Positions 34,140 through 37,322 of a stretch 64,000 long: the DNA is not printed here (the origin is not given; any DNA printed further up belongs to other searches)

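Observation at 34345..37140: Fibro-slime/PA14-like signature elements appear in canonical order but spread over about 920 aa (nested mega-insertion)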

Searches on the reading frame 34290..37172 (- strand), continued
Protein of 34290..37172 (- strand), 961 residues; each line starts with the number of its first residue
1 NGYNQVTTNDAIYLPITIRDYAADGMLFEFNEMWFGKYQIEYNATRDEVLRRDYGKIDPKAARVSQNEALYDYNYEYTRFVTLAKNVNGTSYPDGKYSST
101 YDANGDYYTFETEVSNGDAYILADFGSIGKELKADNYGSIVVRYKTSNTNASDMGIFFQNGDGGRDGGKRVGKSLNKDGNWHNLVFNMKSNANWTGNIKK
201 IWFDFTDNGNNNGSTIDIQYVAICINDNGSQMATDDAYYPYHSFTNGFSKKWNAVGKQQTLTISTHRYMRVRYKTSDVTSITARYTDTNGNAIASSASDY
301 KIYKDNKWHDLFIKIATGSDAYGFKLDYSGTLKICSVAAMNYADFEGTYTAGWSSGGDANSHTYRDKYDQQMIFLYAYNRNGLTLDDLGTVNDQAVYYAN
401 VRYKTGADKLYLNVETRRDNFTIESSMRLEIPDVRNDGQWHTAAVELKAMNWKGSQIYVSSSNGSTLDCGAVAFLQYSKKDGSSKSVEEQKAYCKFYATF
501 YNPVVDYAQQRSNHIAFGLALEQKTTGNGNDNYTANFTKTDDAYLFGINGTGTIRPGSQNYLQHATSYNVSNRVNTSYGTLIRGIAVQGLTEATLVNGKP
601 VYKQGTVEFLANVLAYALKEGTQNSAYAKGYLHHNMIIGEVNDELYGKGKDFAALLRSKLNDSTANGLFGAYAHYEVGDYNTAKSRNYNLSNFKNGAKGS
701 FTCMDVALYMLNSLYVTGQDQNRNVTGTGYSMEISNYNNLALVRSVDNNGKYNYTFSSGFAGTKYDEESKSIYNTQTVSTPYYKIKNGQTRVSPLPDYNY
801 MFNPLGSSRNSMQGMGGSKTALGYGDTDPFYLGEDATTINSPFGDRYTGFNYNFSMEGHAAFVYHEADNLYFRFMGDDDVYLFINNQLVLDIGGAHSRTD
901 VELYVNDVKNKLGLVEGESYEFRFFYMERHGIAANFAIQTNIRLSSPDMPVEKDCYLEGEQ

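Call 67: predict_structure(alignment_id=A4)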
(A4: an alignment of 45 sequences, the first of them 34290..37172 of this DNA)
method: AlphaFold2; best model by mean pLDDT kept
length: 961 residues; sequences in the alignment: 45
mean_pLDDT: 72.4   pTM: 0.60
mean pLDDT of the five models: 72.4, 69.8, 69.5, 67.8, 65.5
residues with pLDDT >= 90: 252; 70-90: 321; 50-70: 208; < 50: 180
segments of 3 or more residues with pLDDT < 50: 1-3, 34-76, 87-91, 93-95, 253-259, 346-365, 367-369, 377-383, 386-392, 499-510, 522-563, 625-631, 666-669, 834-840
pLDDT, mean of each block of 10 residues (from residue 1): 63 95 92 50 39 34 32 50 55 53 66 58 55 72 81 79 60 84 83 73 69 77 71 65 80 46 68 88 81 69 81 71 82 80 47 33 46 50 46 63 88 77 79 85 76 71 79 64 62 57 41 75 45 42 36 31 58 85 88 96 93 87 51 74 89 94 58 82 92 93 96 94 91 96 88 92 92 91 63 71 92 68 89 49 73 95 95 92 97 80 96 96 93 88 75 67 62
secondary structure, 60 per line:
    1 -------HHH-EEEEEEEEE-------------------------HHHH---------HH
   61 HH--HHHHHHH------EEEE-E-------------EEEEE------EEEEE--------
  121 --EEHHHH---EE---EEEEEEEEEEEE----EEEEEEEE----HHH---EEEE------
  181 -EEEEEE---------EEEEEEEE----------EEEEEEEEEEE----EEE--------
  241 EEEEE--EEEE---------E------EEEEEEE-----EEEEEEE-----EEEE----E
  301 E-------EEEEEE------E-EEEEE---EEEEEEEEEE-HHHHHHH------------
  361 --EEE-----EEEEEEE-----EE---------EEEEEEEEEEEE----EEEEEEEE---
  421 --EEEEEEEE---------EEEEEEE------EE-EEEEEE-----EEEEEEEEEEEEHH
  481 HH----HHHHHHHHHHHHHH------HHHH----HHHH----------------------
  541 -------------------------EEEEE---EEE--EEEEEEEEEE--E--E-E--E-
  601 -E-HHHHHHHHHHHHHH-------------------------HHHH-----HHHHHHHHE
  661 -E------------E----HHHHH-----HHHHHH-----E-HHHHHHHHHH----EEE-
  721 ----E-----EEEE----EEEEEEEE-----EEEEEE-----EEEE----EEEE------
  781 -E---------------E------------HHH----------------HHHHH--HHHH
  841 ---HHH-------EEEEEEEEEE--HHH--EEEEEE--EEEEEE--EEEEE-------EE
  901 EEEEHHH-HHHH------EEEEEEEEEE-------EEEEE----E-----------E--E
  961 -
elements in order (helices of 4 or more, strands of 3 or more residues): E12-20 H46-49 H59-62 H65-71 E78-81 E97-101 E108-112 H125-128 E137-148 E153-160 E171-174 E182-187 E197-204 E215-225 E230-232 E241-245 E248-251 E268-274 E280-286 E292-295 E309-314 E323-327 E331-340 H342-348 E363-365 E371-377 E394-405 E410-417 E423-430 E440-446 E456-461 E467-478 H479-482 H487-500 H507-510 H515-518 E566-570 E574-576 E579-588 H604-617 H643-646 H652-659 H680-684 H690-695 H703-712 E717-719 E731-734 E739-746 E752-757 E763-766 E771-774 H830-834 H837-840 E854-863 E871-876 E879-884 E887-891 E899-904 H909-912 E919-928 E936-940
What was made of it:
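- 37077..37139 (-): Element 1, aa 411-431 (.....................): the first beta-strand and following loop of the extended fibro-slime fold. It is the most conserved stretch of the protein. AF2 predicts a strand with pLDDT 95 (call 67).
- On PA14 domain (Pfam PF07691): The query core has pLDDT 92-97 (call 67).
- Query aa 400-1360: element 1 is a strand at pLDDT 95 although aa 433-475 are below 50; the core is at 92-97 (call 67).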

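Call 69: fold_search(model_id=the predicted structure, library=pdb)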
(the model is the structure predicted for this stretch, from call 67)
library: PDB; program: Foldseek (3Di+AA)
matches with E <= 10: 1600; with E <= 0.001: 52
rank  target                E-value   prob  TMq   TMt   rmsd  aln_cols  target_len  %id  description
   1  5b4x_A                1.9e-09  1.00  0.12  0.16  28.1      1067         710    9  Crystal structure of the ApoER2 ectodomain in complex with the Reelin R56 fragment (released 2017-04-26)
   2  5b4x_C                7.5e-09  0.99  0.10  0.13  29.9      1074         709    8  Crystal structure of the ApoER2 ectodomain in complex with the Reelin R56 fragment (released 2017-04-26)
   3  5x7o_A                1.8e-08  1.00  0.12  0.09  19.8       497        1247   13  Crystal structure of Paenibacillus sp. 598K alpha-1,6-glucosyltransferase (released 2017-07-26)
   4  3a7q_A                7.8e-08  1.00  0.12  0.16  17.7       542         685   11  Structural basis for specific recognition of reelin by its receptors (released 2010-03-23)
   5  2e26_A                1.9e-07  1.00  0.14  0.17  17.9       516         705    8  Crystal structure of two repeat fragment of reelin (released 2007-05-22)
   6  8zi4_A                1.7e-06  0.98  0.10  0.14  21.4       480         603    8  Cryo-EM structure of wtEP-trypsinogen (released 2025-05-21)
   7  6sh9_B                2.9e-06  1.00  0.12  0.10  21.9       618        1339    9  EngBF DARPin Fusion 4b D12 (released 2019-11-06)
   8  6qep                  3.1e-06  1.00  0.14  0.11  21.1       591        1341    9  EngBF DARPin Fusion 4b H14 (released 2019-11-06)
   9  8a19_A                4.4e-06  0.98  0.12  0.09  23.3       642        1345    8  Structure of a leucinostatin derivative determined by host lattice display : L1E4V1 construct (released 2022-12-07)
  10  9qxq                  5.2e-06  0.99  0.10  0.09  28.3       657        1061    7  native structure of full-length pesticidal protein Cry1Ca18 at pH9, from crystals formed in vivo (released 2026-02-11)
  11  8h3u_A                5.2e-06  0.96  0.11  0.14  20.4       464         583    6  Inhibitor-bound EP, polyA model (released 2022-11-23)
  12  8a1a_A                5.8e-06  0.99  0.13  0.10  21.1       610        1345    9  Structure of a leucinostatin derivative determined by host lattice display : L1F11V1 construct (released 2022-12-07)
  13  8ziy_A                6.8e-06  0.95  0.10  0.13  22.3       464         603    8  trypsinogen-EP-E574A (released 2025-05-21)
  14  6qfo                  7.2e-06  0.99  0.12  0.10  18.6       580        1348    8  EngBF DARPin Fusion 9b 3G124 (released 2019-11-06)
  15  2zxq                  1.2e-05  0.97  0.12  0.11  24.9       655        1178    9  Crystal structure of endo-alpha-N-acetylgalactosaminidase from Bifidobacterium longum (EngBF) (released 2009-06-16)
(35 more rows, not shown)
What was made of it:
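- Closest known: Jelly-roll carbohydrate-binding modules and LamG/ConA-like lectin domains. Same: The query model gives Foldseek hits to reelin repeats, CBM-bearing glycosidases and discoidin domains (call 69).
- The query model hits tandem jelly-roll/CBM-bearing proteins (call 69).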

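Call 70: list_cluster_members(proteins=[P0124, P0155, P0199, P0232, P0178, P0203])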
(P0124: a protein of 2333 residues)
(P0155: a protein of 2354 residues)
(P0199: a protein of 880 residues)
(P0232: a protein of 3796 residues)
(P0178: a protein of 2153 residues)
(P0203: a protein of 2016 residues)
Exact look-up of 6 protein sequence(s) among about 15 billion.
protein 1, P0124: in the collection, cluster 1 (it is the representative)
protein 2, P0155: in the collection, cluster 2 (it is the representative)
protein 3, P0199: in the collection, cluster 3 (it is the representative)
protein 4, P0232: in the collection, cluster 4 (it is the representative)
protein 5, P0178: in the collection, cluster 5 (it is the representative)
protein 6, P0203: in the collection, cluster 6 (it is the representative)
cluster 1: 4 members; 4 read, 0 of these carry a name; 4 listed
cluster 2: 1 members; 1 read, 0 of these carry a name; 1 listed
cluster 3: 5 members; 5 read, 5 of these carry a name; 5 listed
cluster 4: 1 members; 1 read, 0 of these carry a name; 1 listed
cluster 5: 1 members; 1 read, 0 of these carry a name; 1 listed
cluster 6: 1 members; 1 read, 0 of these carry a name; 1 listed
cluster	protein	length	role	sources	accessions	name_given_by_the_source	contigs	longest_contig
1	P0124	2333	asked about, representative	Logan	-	-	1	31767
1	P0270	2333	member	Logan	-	-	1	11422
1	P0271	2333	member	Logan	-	-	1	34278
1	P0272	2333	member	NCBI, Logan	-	-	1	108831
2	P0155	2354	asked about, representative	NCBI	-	-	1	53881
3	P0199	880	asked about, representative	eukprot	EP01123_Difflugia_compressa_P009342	TRINITY_DN306_c0_g1_i22.p1 TRINITY_DN306_c0_g1~~TRINITY_DN306_c0_g1_i22.p1 ORF ...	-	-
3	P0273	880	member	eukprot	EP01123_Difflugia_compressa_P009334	TRINITY_DN306_c0_g1_i10.p1 TRINITY_DN306_c0_g1~~TRINITY_DN306_c0_g1_i10.p1 ORF ...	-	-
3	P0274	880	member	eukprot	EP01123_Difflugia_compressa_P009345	TRINITY_DN306_c0_g1_i9.p1 TRINITY_DN306_c0_g1~~TRINITY_DN306_c0_g1_i9.p1 ORF ...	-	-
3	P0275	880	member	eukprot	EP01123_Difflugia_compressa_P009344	TRINITY_DN306_c0_g1_i7.p1 TRINITY_DN306_c0_g1~~TRINITY_DN306_c0_g1_i7.p1 ORF ...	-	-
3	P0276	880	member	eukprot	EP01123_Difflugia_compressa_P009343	TRINITY_DN306_c0_g1_i23.p1 TRINITY_DN306_c0_g1~~TRINITY_DN306_c0_g1_i23.p1 ORF ...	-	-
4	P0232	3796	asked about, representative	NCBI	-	-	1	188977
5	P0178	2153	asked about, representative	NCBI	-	-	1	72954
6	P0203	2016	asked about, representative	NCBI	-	-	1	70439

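Call 82: find_encoding_contigs(protein=P0018, flank=8000, max_places=3)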
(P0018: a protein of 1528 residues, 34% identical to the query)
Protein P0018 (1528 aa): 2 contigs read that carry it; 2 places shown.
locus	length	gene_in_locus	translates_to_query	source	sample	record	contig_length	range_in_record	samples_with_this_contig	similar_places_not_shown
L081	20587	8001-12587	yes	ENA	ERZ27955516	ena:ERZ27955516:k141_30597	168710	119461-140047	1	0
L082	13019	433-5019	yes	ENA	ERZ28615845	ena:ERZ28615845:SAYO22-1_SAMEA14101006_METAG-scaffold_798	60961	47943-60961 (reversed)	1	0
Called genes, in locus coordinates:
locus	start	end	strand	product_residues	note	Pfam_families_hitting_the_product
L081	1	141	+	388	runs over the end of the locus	PF22025:ThiI_fer, PF02926:THUMP, PF02568:ThiI, PF06508:QueC (faint)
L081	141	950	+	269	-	-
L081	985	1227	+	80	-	-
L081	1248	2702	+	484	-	PF01406:tRNA-synt_1e, PF09334:tRNA-synt_1g (faint)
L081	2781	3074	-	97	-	PF07875:Coat_F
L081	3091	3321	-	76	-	-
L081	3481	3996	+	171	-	PF21982:RecX_HTH1, PF02631:RecX_HTH2 (weak), PF21981:RecX_HTH3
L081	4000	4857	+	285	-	PF01256:Carb_kinase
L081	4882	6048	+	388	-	PF01979:Amidohydro_1, PF07969:Amidohydro_3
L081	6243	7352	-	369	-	PF14659:Phage_int_SAM_3, PF00589:Phage_integrase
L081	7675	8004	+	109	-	PF05402:PqqD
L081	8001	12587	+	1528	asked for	PF07691:PA14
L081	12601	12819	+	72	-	-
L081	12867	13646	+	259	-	PF27840:ScmC (weak)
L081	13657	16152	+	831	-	PF02838:Glyco_hydro_20b, PF00728:Glyco_hydro_20, PF07554:FIVAR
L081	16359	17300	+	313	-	PF04055:Radical_SAM, PF14599:zinc_ribbon_6 (weak)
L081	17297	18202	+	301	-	PF14311:DUF4379, PF22799:PIR1-like_C (faint), PF14311:DUF4379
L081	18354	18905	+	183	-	PF03602:Cons_hypoth95, PF05175:MTS, PF02005:TRM (weak), PF02086:MethyltransfD12 (faint), PF13847:Methyltransf_31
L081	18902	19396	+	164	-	PF01467:CTP_transf_like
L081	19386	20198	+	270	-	-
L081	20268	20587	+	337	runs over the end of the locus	PF03590:AsnA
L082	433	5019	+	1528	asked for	PF07691:PA14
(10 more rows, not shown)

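Call 85: search_protein_families(library=pfam, proteins=[L081:7675-8001:+, L081:12601-12816:+, L081:12867-13643:+], max_evalue=1)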
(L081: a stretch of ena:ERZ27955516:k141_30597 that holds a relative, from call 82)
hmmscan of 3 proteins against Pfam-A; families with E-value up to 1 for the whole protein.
L081:7675-8001:+ (109 aa): 2 families
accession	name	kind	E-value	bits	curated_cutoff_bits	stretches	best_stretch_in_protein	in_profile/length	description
PF05402.18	PqqD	-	1e-13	51.8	23.4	1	45-102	10-67/67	Coenzyme PQQ synthesis protein D (PqqD)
PF16285.10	DUF4931_N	-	0.14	12.7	24.1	1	48-96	30-77/124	Domain of unknown function (DUF4931) N-terminal domain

L081:12601-12816:+ (72 aa): 0 families

L081:12867-13643:+ (259 aa): 1 family
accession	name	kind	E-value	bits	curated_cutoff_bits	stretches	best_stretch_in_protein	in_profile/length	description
PF13671.12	AAA_33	-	0.21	12.3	27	1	126-155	7-36/143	AAA domain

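Call 89: search_protein_families(library=ncbifam, proteins=[L081:7675-8001:+, L081:12601-12816:+, L081:12867-13643:+, L081:16359-17297:+, L041:130-426:-], max_evalue=0.1)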
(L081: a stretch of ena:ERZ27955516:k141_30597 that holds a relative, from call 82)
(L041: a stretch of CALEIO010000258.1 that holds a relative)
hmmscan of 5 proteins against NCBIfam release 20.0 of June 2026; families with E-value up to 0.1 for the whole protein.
L081:7675-8001:+ (109 aa): 8 families
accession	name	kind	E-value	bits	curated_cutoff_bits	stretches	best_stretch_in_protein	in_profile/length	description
NF033536.1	lasso_PqqD_Bac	exception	1.1e-08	35.1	80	1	50-103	34-87/88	lasso peptide biosynthesis PqqD family chaperone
NF033530.1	lasso_PqqD_Strm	exception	3.2e-06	27.2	70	1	50-99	26-75/78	lasso peptide biosynthesis PqqD family chaperone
TIGR04248.1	SCM_PqqD_rel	equivalog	1.8e-05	24.8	100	1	46-99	25-78/84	SynChlorMet cassette protein ScmD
TIGR04302.1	geo_PqqD_fam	equivalog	0.00028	21.3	100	1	53-102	52-100/102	GeoRSP system PqqD family peptide chaperone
TIGR03859.1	PQQ_PqqD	equivalog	0.0052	16.6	46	1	46-102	25-80/81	pyrroloquinoline quinone biosynthesis peptide chaperone PqqD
TIGR04353.1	PqqD_rel_X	equivalog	0.0077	17.2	35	1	64-103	34-74/74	HPr-rel-A system PqqD family peptide chaperone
NF052665.1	CC0731_fam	equivalog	0.042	13.7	130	0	4-25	36-57/74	CC0731 family SpdR-regulated protein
NF050069.2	PqqD_rel_WgkC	exception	0.05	13.6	110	1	53-98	37-82/103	PqqD family peptide maturation chaperone WgkC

L081:12601-12816:+ (72 aa): 0 families

L081:12867-13643:+ (259 aa): 3 families
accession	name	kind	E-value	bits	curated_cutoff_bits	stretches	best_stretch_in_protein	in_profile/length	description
TIGR04249.1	SCM_chp_ScmC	equivalog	7.1e-05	22.3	125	1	69-214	88-239/292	SynChlorMet cassette protein ScmC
TIGR04352.1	HprK_rel_A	equivalog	0.0051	15.9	200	1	105-169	95-158/280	HprK-related kinase A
TIGR04355.1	HprK_rel_B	hypoth_equivalog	0.027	13.6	200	1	101-165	139-202/351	HprK-related kinase B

L081:16359-17297:+ (313 aa): 55 families (the best 25 are shown)
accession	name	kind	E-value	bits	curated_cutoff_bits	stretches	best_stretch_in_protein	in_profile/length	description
TIGR04545.1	rSAM_ahbD_hemeb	equivalog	7.9e-31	107.7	500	1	4-283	28-320/339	heme b synthase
TIGR04053.2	TIGR04053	equivalog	1.7e-25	90.1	395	2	14-175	46-206/366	TIGR04053 family radical SAM/SPASM domain-containing protein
TIGR04055.1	rSAM_NirJ2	equivalog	2.3e-24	86.5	500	1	4-284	27-307/326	putative heme d1 biosynthesis radical SAM protein NirJ2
TIGR02109.1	PQQ_syn_pqqE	equivalog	1e-23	83.9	381.35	1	4-274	35-305/358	pyrroloquinoline quinone biosynthesis protein PqqE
TIGR02668.1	moaA_archaeal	equivalog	4.4e-20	71.9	325.25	1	4-235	38-267/303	GTP 3',8-cyclase MoaA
TIGR04303.1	GeoRSP_rSAM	equivalog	5.5e-19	68.9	400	1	16-275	42-300/325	GeoRSP system radical SAM/SPASM protein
TIGR04051.1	rSAM_NirJ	equivalog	1.9e-18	66.6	515.45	1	2-204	28-228/354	heme d1 biosynthesis radical SAM protein NirJ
NF050035.1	rSAM_WgK_link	exception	3e-18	66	650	1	20-154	54-186/367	radical SAM/SPASM peptide maturase WgkB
NF045574.1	sacti_mat_StsB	exception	7.4e-18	64.6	625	1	4-143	123-261/466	StsB family radical SAM/SPASM domain sactipeptide maturase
TIGR04054.1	rSAM_NirJ1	equivalog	7.4e-18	64.3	650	1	2-203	62-261/387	putative heme d1 biosynthesis radical SAM protein NirJ1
TIGR04250.1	SCM_rSAM_ScmE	equivalog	1.1e-17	63.9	400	1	4-140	31-167/358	SynChlorMet cassette radical SAM/SPASM protein ScmE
TIGR04546.1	rSAM_ahbC_deAc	equivalog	1.4e-17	63.6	650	1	17-150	80-211/390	12,18-didecarboxysiroheme deacetylase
TIGR04347.1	pseudo_SAM_Halo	equivalog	6.9e-17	61.8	525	1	5-140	67-201/390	TIGR04347 family pseudo-SAM/SPASM protein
NF001199.0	PRK00164.2-1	equivalog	4e-16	59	231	1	4-235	40-269/308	GTP 3',8-cyclase MoaA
TIGR03962.1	mycofact_rSAM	equivalog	5.6e-16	58.6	265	1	16-283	51-316/339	mycofactocin radical SAM maturase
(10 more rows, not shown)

L041:130-426:- (98 aa): 0 families
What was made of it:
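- On RiPP biosynthetic cluster (PqqD/RRE-dependent): A weak ScmC/HprK-like gene and an rSAM/SPASM gene do occur downstream in homolog locus L081 (calls 82, 89).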
